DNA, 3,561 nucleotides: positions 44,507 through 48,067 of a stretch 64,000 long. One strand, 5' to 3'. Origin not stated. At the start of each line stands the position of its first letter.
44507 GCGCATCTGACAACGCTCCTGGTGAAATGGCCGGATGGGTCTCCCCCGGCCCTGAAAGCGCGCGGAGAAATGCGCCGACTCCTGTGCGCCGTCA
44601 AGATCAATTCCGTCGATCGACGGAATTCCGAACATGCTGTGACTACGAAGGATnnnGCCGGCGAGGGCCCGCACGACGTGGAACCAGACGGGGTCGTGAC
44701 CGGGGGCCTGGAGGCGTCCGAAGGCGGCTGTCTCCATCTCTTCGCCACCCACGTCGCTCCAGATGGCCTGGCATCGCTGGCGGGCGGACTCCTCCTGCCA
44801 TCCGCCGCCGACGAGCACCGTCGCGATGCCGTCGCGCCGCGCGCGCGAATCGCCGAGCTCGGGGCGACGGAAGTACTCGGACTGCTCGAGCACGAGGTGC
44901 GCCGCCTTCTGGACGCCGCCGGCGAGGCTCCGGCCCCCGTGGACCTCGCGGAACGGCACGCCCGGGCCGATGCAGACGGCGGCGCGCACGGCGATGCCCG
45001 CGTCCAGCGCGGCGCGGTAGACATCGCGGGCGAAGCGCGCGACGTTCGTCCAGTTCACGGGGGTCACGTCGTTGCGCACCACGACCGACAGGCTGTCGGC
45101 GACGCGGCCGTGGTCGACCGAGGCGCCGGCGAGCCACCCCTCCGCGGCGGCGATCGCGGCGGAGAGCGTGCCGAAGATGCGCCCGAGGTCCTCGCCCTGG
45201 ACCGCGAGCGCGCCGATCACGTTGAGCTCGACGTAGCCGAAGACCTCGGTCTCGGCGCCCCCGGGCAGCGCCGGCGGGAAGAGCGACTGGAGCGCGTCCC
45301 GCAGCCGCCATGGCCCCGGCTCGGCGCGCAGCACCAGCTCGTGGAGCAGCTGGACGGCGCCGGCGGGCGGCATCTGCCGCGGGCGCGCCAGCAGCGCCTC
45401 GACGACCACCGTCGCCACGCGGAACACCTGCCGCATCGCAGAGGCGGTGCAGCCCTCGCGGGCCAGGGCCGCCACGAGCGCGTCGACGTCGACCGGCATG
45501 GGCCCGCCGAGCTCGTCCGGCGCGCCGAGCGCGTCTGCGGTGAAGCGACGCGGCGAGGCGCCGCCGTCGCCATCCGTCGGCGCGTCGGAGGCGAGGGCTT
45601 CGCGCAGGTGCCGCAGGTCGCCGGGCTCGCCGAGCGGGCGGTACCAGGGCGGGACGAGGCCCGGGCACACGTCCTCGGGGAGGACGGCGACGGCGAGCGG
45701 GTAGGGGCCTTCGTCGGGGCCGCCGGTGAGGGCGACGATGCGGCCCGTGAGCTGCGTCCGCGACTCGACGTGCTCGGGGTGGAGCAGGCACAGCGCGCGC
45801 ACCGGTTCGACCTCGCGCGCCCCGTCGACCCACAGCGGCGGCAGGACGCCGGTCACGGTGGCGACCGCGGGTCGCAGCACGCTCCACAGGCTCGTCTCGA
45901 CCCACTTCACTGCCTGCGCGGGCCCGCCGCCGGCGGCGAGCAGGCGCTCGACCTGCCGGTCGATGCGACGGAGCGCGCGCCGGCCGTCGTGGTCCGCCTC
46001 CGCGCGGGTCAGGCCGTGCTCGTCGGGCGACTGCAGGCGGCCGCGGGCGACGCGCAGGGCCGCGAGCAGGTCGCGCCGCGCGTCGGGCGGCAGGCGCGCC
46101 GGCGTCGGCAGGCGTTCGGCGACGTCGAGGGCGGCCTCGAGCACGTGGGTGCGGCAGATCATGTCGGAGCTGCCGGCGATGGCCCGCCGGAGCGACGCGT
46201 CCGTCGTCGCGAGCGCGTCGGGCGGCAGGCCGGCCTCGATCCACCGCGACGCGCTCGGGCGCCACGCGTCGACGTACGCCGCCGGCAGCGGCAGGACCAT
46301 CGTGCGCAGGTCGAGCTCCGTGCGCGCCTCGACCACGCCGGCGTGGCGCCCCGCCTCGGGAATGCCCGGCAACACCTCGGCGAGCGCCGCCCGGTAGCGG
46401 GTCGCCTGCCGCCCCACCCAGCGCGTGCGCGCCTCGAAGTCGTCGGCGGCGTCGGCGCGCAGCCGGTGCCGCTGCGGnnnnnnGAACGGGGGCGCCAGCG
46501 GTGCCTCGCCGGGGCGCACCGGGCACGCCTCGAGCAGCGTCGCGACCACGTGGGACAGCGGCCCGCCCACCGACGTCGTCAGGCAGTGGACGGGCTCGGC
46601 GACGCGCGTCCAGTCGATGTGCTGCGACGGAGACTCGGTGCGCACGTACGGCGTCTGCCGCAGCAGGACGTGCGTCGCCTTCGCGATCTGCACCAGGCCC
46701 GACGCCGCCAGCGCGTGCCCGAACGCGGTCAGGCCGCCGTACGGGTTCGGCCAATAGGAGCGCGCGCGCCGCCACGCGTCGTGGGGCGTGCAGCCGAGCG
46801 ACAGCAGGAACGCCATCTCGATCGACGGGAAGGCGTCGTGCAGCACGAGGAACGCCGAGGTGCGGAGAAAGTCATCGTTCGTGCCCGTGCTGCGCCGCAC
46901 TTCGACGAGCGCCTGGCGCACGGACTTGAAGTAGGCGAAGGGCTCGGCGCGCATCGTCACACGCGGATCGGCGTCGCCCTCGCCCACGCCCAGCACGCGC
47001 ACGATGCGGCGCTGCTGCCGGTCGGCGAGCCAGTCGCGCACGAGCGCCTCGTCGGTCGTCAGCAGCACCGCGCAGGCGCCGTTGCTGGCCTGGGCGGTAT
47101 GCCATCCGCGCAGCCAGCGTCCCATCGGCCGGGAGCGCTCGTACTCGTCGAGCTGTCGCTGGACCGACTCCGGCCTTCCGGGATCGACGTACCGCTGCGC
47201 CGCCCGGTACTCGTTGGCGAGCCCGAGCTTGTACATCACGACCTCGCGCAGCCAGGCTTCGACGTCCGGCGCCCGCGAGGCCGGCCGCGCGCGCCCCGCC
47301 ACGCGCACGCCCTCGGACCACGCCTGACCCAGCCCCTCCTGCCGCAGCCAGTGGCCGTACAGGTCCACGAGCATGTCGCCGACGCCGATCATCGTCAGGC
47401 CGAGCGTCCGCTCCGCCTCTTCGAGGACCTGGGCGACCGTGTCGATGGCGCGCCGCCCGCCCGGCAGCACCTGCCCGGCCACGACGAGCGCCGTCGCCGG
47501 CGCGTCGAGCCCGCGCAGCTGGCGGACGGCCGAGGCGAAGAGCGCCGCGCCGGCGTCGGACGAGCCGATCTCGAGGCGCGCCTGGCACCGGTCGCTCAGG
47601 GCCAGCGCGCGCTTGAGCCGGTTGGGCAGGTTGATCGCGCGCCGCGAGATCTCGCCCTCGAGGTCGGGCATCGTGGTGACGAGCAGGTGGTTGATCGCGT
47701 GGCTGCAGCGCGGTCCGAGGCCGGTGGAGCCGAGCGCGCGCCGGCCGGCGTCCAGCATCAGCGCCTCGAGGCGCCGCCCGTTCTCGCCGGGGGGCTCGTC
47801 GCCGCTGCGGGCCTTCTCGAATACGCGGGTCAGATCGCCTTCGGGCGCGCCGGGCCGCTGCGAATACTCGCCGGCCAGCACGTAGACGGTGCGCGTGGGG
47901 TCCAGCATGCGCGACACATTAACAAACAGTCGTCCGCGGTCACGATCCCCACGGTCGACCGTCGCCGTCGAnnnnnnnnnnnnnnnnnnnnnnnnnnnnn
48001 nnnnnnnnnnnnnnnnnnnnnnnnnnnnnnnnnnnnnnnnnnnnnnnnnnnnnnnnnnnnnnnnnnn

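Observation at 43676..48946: Operon: Ddl-like ATP-grasp ligase, then a 1087-aa thiolase-like multidomain protein, then a Big_2 lipoprotein. Possible small-molecule or lipid-modification pathway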

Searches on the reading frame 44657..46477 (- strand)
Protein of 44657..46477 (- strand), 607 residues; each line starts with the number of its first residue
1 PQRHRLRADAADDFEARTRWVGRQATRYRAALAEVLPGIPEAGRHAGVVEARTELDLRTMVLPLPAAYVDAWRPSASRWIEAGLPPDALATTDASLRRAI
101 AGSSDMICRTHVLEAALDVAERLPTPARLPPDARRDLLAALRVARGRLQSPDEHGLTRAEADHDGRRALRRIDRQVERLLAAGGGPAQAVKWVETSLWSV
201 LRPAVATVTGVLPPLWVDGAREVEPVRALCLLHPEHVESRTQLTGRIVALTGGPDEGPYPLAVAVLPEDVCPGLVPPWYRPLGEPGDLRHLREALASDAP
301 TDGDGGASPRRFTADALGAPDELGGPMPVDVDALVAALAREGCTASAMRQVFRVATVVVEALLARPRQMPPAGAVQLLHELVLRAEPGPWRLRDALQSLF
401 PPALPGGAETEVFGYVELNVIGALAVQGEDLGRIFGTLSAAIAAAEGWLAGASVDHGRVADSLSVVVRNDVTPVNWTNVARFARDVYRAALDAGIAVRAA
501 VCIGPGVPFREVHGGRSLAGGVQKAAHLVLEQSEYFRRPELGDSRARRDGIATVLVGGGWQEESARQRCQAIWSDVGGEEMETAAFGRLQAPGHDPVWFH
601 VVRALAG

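Call 48: predict_structure(alignment_id=A3)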
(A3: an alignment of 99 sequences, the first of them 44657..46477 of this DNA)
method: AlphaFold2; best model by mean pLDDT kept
length: 607 residues; sequences in the alignment: 99
mean_pLDDT: 87.1   pTM: 0.81
mean pLDDT of the five models: 87.1, 85.5, 84.6, 84.4, 84.4
residues with pLDDT >= 90: 362; 70-90: 175; 50-70: 66; < 50: 4
segments of 3 or more residues with pLDDT < 50: 1-4
pLDDT, mean of each block of 10 residues (from residue 1): 54 86 95 94 95 94 94 92 92 92 87 88 65 69 77 72 75 74 67 91 96 87 85 81 92 92 95 96 79 73 65 62 80 90 90 93 95 95 90 91 71 96 93 97 95 92 93 92 98 97 93 86 96 91 81 95 97 94 97 92 88
secondary structure, 60 per line:
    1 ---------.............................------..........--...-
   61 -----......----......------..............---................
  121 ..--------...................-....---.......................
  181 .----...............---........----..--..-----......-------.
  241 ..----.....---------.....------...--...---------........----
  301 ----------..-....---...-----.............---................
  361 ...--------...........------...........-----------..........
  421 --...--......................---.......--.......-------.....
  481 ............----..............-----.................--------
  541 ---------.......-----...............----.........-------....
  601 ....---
elements in order: H10-38 E45-54 H66-71 H76-81 H88-101 H105-122 H131-149 H151-154 H158-181 H186-200 E204-211 E227-232 E247-251 E261-265 H289-296 H314-317 H331-341 H345-363 H372-382 H389-399 E411-420 H428-449 E453-459 E462-468 H476-492 E497-510 E516-520 H521-532 E550-556 H562-576 E581-589 E597-604

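Call 51: fold_search(model_id=the predicted structure, library=pdb)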
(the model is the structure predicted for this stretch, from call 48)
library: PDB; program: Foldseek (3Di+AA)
matches with E <= 10: 836; with E <= 0.001: 73
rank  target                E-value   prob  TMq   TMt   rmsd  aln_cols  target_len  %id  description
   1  1ybt_B                4.2e-07  1.00  0.23  0.72   4.3       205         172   13  MYCOBACTERIUM TUBERCULOSIS ADENYLYL CYCLASE, RV1900C CHD (released 2005-02-15)
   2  2w01_B                1.2e-06  1.00  0.23  0.61   5.6       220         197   11  Crystal structure of the guanylyl cyclase Cya2 (released 2008-09-30)
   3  1ybt_A                1.8e-06  1.00  0.23  0.73   4.5       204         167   13  MYCOBACTERIUM TUBERCULOSIS ADENYLYL CYCLASE, RV1900C CHD (released 2005-02-15)
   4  6fht_A                1.9e-06  1.00  0.22  0.19  10.9       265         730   11  Crystal structure of an artificial phytochrome regulated adenylate/guanylate cyclase in its dark adapted Pr form (released 2018-04-18)
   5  1wc5_A                3.0e-06  1.00  0.22  0.60   4.8       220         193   14  Soluble adenylyl cyclase CyaC from S. platensis in complex with alpha, beta-methylene-ATP in presence of bicarbonate (released 2004-12-20)
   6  1wc1_B                3.2e-06  1.00  0.22  0.60   5.3       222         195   15  Soluble adenylyl cyclase CyaC from S. platensis in complex with Rp- ATPalphaS (released 2004-12-20)
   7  2w01_C                3.2e-06  1.00  0.22  0.56   6.0       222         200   11  Crystal structure of the guanylyl cyclase Cya2 (released 2008-09-30)
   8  1wc1_A                3.3e-06  1.00  0.22  0.59   5.4       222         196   15  Soluble adenylyl cyclase CyaC from S. platensis in complex with Rp- ATPalphaS (released 2004-12-20)
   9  1ybu_A                3.5e-06  1.00  0.23  0.73   4.3       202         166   13  Mycobacterium tuberculosis adenylyl cyclase Rv1900c CHD, in complex with a substrate analog. (released 2005-02-15)
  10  2bw7_B                3.5e-06  1.00  0.23  0.62   5.4       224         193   14  A novel mechanism for adenylyl cyclase inhibition from the crystal structure of its complex with catechol estrogen (released 2005-07-20)
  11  1wc1_C                4.2e-06  1.00  0.22  0.59   5.5       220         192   14  Soluble adenylyl cyclase CyaC from S. platensis in complex with Rp- ATPalphaS (released 2004-12-20)
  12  1wc3_B                6.2e-06  1.00  0.22  0.59   5.8       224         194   14  Soluble adenylyl cyclase CyaC from S. platensis in complex with alpha, beta-methylene-ATP and Strontium (released 2004-12-20)
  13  1wc4_B                9.2e-06  1.00  0.22  0.59   5.5       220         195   14  Soluble adenylyl cyclase CyaC from S. platensis in complex with alpha, beta-methylene-ATP and Europium (released 2004-12-20)
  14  9bcv_B                1.0e-05  1.00  0.22  0.54   8.0       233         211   14  Cyclase domain of GC-A bound to ANP (released 2024-11-27)
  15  1wc5_D                1.1e-05  1.00  0.22  0.60   4.8       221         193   14  Soluble adenylyl cyclase CyaC from S. platensis in complex with alpha, beta-methylene-ATP in presence of bicarbonate (released 2004-12-20)
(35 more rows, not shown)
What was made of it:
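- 44657..45265 (-): Residues 885-1087: class III nucleotidyl-cyclase-fold domain, catalytically degenerate (pseudo-cyclase). All 50 listed Foldseek PDB hits are class III AC/GC catalytic domains (Rv1900c E 4e-7, TMt 0.72; Ma1120 TMt 0.76) (call 51).
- On Class III nucleotidyl cyclase: All 50 listed Foldseek PDB hits are class III cyclase domains, probability 1.0, TMt 0.55-0.76 (call 51).
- Closest known: Class III adenylyl/guanylyl cyclase catalytic domains. Same: A beta-alpha-beta-beta-alpha-beta core fold over about 200 residues (E 4e-7, TMt up to 0.76, call 51).
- Cyclase fold: calls 48, 51. The C-terminal domain has a class III cyclase fold (call 51).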

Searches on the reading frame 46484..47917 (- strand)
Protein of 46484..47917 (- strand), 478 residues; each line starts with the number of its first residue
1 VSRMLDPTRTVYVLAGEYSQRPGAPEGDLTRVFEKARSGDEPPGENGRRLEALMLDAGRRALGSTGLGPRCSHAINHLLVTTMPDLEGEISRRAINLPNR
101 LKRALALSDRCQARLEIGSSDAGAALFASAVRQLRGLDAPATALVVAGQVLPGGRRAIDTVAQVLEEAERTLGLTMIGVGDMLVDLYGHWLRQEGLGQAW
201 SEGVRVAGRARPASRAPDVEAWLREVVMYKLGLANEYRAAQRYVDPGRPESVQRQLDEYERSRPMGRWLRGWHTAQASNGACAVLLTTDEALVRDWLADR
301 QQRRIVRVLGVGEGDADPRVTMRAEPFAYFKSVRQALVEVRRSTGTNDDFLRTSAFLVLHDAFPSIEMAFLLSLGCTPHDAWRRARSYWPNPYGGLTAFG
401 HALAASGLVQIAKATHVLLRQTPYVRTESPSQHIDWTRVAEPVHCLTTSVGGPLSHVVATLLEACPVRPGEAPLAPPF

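Call 69: search_protein_representatives(protein=window:46484-47917:-)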
Query: 478 residues. Proteins with E-value up to 0.001 (for the whole library): 91; up to 1e-10: 76; up to 1e-30: 33. The best 91 are listed.
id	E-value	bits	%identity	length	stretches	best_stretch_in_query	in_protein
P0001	0.0e+00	1068.0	100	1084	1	4-478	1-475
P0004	1.2e-154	531.9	62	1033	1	9-468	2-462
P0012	7.2e-147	506.2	62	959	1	8-467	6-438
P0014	1.1e-123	429.8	57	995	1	9-471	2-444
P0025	3.1e-123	428.3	53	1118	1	9-474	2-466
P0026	2.0e-117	409.1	56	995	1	8-467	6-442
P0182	2.1e-115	402.4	57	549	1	8-471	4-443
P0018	1.5e-113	396.3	57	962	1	48-467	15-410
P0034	2.0e-113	395.9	54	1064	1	10-477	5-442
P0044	8.3e-112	390.6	54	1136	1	8-474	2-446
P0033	3.3e-110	385.3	53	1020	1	9-477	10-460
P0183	1.5e-109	383.1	53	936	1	9-465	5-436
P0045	7.7e-105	367.6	56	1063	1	10-469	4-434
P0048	3.9e-104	365.3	51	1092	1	9-470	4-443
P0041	8.4e-99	347.7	53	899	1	9-432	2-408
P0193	1.0e-30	123.2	34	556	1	44-467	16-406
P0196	2.9e-28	115.1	35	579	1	50-464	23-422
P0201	1.6e-23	99.5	36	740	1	114-462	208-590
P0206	5.0e-22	94.6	34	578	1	56-462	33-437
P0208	8.6e-22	93.8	37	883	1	117-462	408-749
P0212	9.5e-20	87.1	34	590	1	73-462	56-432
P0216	6.0e-19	84.4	36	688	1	91-462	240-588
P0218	6.1e-18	81.1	29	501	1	50-465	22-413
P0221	2.4e-17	79.1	27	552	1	57-476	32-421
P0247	7.0e-07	44.6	34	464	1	113-468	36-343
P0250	4.4e-04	35.4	32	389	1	256-422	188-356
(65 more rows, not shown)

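Call 70: search_protein_families(library=pfam, proteins=[P0193, P0196, P0206, P0212, P0218, P0221, P0208, P0216, P0201, P0250], max_evalue=0.01)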
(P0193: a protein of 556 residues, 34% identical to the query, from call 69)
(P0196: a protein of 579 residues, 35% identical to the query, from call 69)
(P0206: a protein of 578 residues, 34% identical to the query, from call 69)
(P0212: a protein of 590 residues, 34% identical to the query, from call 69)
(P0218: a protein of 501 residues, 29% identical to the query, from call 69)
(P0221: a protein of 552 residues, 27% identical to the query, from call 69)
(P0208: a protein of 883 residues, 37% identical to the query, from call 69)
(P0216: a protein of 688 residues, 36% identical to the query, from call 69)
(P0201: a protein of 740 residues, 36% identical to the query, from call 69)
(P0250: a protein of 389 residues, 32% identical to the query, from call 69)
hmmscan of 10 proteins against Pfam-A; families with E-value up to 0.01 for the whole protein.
P0193 (556 aa): 2 families
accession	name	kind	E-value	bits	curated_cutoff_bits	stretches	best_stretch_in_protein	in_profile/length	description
PF22691.2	Thiolase_C_1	-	6.2e-09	36.2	28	1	275-403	17-144/144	Thiolase C-terminal domain-like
PF02803.24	Thiolase_C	-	0.002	18.2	27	0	284-363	30-97/123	Thiolase, C-terminal domain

P0196 (579 aa): 1 family
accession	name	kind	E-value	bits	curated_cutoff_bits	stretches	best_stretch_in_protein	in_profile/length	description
PF22691.2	Thiolase_C_1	-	1.7e-05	25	28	0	284-359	17-98/144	Thiolase C-terminal domain-like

P0206 (578 aa): 0 families

P0212 (590 aa): 0 families

P0218 (501 aa): 2 families
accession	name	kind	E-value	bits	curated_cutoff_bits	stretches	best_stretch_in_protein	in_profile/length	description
PF02803.24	Thiolase_C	-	4e-05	23.7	27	1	293-381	27-103/123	Thiolase, C-terminal domain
PF22691.2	Thiolase_C_1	-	0.00031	20.9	28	1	269-379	1-114/144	Thiolase C-terminal domain-like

P0221 (552 aa): 3 families
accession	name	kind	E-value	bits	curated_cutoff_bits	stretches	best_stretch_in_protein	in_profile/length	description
PF00108.29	Thiolase_N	-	2.3e-06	27.6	26.4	1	25-159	23-139/260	Thiolase, N-terminal domain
PF22691.2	Thiolase_C_1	-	2.2e-05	24.6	28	1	268-376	4-114/144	Thiolase C-terminal domain-like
PF02803.24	Thiolase_C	-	0.00013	22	27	1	308-374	43-99/123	Thiolase, C-terminal domain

P0208 (883 aa): 2 families
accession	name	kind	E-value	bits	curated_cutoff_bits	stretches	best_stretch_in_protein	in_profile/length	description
PF00069.31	Pkinase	-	3.9e-25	89.2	31.7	1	32-299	15-257/263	Protein kinase domain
PF07714.23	PK_Tyr_Ser-Thr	-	4.1e-11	43.1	23.1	1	42-254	29-225/258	Protein tyrosine and serine/threonine kinase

P0216 (688 aa): 0 families

P0201 (740 aa): 1 family
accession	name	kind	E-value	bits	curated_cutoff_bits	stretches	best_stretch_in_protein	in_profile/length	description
PF19957.5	EAD5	-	9e-09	35.7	27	1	3-105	2-104/135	Effector-associated domain 5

P0250 (389 aa): 5 families
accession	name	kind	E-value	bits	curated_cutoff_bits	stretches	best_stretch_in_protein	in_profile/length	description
PF22691.2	Thiolase_C_1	-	6.5e-36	123.7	28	1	243-384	3-142/144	Thiolase C-terminal domain-like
PF00108.29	Thiolase_N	-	3.7e-18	66.3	26.4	1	12-184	9-195/260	Thiolase, N-terminal domain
PF00109.32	ketoacyl-synt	-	7.8e-08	32.7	20.8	1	57-118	149-209/252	Beta-ketoacyl synthase, N-terminal domain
PF02803.24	Thiolase_C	-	4.9e-06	26.6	27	1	264-361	27-106/123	Thiolase, C-terminal domain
PF08545.16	ACP_syn_III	-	4.5e-05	23.7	24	0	79-116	3-40/80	3-Oxoacyl-[acyl-carrier-protein (ACP)] synthase III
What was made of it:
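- Pkinase: call 70.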

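Call 74: find_encoding_contigs(protein=P0201, flank=10000, max_places=3)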
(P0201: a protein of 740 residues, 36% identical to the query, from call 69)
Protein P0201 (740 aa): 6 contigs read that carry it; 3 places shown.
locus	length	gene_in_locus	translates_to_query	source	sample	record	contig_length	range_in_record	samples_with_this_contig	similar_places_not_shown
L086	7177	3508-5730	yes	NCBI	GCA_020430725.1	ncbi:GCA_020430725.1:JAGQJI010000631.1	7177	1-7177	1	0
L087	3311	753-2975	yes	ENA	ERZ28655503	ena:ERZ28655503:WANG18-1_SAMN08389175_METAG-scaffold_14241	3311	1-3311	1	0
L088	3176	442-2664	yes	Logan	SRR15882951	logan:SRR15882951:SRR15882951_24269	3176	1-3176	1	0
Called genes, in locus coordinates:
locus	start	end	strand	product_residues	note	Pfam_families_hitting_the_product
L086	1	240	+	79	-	?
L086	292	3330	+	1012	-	PF13091:PLDc_2, PF00270:DEAD, PF04851:ResIII, PF00271:Helicase_C, PF11907:DUF3427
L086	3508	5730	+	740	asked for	PF19957:EAD5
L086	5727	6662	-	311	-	PF13391:HNH_2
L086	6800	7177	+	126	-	?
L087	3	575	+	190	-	?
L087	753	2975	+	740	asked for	PF19957:EAD5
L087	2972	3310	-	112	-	?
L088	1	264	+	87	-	?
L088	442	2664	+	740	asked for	PF19957:EAD5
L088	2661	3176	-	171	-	?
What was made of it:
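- EAD5 above the Pfam cut-off, in a locus flanked by PLD-helicase-DUF3427 and HNH genes: calls 70, 74. An EAD5 fusion sits in a defence-island-like locus (calls 70, 74).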

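Call 79: search_protein_families(library=pfam, proteins=[P0247], max_evalue=0.001)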
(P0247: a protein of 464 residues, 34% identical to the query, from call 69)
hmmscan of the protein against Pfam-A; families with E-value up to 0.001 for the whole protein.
P0247 (464 aa): 5 families
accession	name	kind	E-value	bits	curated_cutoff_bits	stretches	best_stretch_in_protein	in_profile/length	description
PF22691.2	Thiolase_C_1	-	1.5e-39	135.5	28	1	193-339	1-144/144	Thiolase C-terminal domain-like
PF00108.29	Thiolase_N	-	2.6e-18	66.8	26.4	1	3-180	47-256/260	Thiolase, N-terminal domain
PF02803.24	Thiolase_C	-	5.9e-09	36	27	1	215-306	26-99/123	Thiolase, C-terminal domain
PF00109.32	ketoacyl-synt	-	8.4e-08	32.5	20.8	1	19-82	152-214/252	Beta-ketoacyl synthase, N-terminal domain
PF08545.16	ACP_syn_III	-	9.5e-05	22.7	24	0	39-75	4-40/80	3-Oxoacyl-[acyl-carrier-protein (ACP)] synthase III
